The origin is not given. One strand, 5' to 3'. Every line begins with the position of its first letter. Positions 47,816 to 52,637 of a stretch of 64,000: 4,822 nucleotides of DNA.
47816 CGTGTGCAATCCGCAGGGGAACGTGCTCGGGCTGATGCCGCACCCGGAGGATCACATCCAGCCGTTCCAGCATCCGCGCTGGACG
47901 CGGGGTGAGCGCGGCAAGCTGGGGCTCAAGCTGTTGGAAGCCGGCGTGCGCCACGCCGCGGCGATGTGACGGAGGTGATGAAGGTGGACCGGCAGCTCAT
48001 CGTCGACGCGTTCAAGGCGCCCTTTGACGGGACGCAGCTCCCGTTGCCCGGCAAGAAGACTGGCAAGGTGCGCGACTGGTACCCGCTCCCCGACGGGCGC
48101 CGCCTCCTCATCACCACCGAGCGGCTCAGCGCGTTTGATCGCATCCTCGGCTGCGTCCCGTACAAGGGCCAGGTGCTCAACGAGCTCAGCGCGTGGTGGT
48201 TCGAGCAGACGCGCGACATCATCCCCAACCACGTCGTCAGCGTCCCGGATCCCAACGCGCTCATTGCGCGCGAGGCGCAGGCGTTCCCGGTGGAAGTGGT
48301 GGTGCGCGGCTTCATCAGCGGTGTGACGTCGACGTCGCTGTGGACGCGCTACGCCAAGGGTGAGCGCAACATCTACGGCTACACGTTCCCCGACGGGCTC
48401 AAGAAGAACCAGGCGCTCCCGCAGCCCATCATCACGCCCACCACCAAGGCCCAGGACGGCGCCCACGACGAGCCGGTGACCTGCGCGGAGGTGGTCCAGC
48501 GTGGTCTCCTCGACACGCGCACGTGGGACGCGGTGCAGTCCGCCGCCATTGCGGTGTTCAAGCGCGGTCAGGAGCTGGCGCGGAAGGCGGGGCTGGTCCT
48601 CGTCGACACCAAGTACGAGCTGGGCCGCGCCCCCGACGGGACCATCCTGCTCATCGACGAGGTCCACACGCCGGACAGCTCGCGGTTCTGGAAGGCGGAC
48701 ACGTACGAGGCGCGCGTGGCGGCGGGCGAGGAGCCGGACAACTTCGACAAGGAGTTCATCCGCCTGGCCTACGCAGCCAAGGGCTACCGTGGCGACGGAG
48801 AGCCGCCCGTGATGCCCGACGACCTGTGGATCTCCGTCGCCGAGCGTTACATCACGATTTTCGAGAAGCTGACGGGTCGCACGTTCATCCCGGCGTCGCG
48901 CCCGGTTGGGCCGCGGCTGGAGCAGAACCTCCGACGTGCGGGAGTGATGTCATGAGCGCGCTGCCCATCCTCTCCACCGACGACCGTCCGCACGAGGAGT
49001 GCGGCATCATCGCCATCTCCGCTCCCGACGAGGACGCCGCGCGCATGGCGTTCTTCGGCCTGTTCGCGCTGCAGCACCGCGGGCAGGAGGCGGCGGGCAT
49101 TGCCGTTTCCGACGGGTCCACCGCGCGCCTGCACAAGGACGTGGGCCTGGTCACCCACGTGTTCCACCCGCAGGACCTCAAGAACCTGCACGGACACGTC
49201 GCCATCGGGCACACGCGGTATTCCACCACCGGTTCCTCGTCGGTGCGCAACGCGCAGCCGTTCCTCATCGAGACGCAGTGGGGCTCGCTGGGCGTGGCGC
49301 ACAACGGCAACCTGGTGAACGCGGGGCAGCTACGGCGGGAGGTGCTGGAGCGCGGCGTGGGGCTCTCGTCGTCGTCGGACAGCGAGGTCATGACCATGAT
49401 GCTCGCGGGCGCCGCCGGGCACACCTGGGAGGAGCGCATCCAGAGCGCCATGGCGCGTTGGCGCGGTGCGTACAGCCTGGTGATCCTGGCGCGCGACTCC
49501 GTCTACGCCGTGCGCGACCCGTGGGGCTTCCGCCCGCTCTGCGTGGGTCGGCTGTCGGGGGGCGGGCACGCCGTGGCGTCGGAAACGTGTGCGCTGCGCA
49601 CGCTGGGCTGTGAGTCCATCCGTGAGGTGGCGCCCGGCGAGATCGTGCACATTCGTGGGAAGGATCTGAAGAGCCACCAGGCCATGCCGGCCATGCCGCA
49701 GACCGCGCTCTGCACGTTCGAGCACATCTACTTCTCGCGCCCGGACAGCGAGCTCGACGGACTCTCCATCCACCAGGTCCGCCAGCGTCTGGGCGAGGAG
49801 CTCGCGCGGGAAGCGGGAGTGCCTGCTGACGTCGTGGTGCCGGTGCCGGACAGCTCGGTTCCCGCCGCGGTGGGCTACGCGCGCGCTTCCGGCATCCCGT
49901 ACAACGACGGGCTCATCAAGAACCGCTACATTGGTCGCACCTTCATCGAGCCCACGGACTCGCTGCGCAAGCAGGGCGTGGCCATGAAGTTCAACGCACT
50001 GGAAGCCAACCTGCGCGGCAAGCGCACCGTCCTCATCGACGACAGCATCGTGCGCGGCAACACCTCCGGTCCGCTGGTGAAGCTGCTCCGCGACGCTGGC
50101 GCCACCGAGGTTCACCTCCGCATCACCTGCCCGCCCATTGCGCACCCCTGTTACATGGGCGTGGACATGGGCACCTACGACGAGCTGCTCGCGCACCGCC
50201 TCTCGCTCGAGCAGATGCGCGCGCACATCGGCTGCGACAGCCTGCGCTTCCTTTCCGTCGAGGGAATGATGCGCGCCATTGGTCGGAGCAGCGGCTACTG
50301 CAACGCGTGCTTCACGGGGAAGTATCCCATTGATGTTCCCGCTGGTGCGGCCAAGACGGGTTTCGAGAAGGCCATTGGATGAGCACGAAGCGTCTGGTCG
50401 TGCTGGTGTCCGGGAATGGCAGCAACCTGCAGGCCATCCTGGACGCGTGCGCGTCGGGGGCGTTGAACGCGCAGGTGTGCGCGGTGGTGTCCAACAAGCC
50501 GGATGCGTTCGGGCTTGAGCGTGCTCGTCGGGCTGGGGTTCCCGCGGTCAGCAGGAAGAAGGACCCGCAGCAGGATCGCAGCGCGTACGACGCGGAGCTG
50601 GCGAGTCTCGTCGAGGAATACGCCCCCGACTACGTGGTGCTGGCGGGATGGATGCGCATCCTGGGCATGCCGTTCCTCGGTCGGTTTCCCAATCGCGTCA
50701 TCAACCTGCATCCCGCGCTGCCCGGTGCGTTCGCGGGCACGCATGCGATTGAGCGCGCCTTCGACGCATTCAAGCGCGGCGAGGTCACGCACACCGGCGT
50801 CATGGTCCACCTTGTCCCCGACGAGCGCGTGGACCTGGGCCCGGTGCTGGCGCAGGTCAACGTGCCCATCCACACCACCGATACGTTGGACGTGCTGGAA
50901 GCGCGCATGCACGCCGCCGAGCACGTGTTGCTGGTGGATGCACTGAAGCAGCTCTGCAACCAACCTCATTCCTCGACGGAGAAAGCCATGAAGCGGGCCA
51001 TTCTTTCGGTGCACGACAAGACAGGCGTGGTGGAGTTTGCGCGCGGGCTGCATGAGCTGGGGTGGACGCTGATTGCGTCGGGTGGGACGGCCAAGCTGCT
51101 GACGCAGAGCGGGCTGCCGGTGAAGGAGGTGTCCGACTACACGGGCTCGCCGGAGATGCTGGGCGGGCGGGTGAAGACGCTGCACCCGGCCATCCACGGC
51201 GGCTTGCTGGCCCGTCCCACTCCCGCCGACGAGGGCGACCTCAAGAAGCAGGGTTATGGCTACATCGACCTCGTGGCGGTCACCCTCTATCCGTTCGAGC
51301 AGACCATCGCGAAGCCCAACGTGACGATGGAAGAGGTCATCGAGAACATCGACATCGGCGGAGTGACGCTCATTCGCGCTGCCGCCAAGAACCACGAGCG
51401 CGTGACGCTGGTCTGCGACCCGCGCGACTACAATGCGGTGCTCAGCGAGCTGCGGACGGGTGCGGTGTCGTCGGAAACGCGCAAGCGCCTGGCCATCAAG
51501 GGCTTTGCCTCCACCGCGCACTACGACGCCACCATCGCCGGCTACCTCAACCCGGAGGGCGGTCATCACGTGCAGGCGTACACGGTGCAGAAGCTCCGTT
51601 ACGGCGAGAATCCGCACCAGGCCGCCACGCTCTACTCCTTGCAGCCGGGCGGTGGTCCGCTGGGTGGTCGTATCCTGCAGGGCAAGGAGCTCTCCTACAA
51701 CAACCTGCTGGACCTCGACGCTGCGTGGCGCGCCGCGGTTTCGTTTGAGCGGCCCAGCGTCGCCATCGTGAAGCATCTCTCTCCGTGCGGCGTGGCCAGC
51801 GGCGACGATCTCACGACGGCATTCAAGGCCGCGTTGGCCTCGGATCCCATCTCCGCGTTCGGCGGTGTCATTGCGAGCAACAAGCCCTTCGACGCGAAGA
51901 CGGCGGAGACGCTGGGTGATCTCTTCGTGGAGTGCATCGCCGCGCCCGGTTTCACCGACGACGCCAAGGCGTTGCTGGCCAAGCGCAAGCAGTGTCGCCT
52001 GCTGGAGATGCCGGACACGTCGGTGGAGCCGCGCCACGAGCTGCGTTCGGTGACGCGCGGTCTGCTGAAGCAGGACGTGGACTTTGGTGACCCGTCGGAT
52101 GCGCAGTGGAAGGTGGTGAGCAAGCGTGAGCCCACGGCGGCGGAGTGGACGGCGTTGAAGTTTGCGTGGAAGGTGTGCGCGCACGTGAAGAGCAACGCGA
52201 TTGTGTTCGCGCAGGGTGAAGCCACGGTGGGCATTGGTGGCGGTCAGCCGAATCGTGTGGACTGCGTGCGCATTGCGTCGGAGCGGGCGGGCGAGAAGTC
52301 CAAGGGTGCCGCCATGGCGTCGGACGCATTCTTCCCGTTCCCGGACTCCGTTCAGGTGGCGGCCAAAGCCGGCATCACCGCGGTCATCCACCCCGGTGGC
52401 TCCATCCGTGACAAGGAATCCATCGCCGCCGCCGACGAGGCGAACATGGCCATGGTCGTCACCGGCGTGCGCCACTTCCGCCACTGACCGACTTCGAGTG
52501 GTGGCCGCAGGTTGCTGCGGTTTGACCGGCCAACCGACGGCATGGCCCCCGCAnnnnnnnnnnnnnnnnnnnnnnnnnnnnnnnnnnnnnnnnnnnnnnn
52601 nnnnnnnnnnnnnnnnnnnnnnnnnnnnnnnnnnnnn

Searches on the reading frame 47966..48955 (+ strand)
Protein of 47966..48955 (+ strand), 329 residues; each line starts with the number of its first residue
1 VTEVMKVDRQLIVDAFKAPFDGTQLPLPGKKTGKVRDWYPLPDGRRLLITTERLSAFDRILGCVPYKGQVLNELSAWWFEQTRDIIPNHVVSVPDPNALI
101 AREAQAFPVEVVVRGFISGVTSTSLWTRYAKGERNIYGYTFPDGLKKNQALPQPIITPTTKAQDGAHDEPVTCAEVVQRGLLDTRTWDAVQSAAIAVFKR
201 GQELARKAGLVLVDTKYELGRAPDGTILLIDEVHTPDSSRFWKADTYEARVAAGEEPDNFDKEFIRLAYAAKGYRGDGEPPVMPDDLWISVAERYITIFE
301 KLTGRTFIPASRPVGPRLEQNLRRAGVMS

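Call 61: search_protein_families(library=pfam, proteins=[window:47966-48955:+], max_evalue=0.00001)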
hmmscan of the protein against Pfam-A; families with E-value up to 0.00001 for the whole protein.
window:47966-48955:+ (329 aa): 1 family
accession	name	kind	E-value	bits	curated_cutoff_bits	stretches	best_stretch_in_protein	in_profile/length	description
PF01259.24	SAICAR_synt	-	2.1e-63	214.7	20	1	32-272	4-224/233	SAICAR synthetase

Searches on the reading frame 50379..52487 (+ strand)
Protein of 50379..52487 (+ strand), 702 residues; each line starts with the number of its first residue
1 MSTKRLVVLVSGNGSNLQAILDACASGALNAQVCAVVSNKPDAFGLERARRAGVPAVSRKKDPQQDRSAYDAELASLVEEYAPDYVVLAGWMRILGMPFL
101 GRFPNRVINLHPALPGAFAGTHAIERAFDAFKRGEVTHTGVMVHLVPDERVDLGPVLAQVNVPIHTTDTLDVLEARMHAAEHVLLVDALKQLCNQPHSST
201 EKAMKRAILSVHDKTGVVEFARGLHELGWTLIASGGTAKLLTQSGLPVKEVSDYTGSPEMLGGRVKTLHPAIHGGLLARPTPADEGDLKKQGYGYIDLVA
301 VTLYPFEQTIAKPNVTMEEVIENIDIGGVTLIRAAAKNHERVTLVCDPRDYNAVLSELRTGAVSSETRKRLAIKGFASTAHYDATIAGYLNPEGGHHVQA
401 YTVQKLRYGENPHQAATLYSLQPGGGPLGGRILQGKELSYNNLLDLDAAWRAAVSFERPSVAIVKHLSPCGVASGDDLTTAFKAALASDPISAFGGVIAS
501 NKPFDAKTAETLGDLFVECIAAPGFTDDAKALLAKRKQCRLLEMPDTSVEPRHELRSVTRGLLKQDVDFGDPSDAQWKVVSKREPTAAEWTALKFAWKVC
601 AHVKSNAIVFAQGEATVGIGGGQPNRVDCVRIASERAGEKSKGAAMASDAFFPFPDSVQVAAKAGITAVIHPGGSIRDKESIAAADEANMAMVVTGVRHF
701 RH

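Call 61: search_protein_families(library=pfam, proteins=[window:50379-52487:+], max_evalue=0.00001)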
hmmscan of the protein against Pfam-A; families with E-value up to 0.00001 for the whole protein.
window:50379-52487:+ (702 aa): 3 families
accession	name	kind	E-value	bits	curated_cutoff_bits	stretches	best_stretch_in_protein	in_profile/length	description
PF01808.24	AICARFT_IMPCHas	-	5.1e-111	371.5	25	1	335-635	1-310/311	AICARFT/IMPCHase bienzyme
PF00551.24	Formyl_trans_N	-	6.2e-52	176.4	26.1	1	4-189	1-181/181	Formyl transferase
PF02142.27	MGS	-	3.9e-23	81.8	24.1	1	216-330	1-94/94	MGS-like domain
